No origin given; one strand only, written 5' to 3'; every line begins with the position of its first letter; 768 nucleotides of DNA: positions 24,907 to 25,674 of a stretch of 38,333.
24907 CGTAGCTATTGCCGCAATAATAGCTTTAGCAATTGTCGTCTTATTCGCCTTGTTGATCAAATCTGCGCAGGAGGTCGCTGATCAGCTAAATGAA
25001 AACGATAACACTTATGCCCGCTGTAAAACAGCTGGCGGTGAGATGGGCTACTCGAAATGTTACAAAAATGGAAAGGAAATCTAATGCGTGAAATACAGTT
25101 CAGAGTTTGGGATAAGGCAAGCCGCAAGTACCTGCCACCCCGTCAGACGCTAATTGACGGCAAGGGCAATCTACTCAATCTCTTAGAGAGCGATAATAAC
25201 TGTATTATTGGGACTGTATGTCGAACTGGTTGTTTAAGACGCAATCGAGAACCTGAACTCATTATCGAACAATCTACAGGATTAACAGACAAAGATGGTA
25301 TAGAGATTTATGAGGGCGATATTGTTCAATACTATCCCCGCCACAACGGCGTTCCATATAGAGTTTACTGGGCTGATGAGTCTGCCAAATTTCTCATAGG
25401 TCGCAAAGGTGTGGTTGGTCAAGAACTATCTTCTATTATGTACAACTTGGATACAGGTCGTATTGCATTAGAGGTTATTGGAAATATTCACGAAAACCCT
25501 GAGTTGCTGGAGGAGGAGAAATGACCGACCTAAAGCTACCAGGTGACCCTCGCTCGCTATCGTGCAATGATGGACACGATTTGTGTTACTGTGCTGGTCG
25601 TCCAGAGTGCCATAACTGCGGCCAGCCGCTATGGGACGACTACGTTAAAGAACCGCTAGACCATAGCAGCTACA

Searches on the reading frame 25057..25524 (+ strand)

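Call 12: search_protein_families(library=phrogs, proteins=[window:25057-25524:+], max_evalue=0.001)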
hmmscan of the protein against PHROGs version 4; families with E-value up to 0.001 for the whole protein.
window:25057-25524:+ (155 aa): 4 families
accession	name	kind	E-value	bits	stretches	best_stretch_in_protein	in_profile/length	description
phrog_98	-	unknown function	4.8e-29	102.3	1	6-154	21-153/208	-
phrog_8684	-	unknown function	8.7e-13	49.6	1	71-154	62-163/164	-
phrog_9246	-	unknown function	7.4e-06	27.1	1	14-91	4-74/82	-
phrog_24347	-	unknown function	0.00024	21.4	1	67-152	169-242/245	-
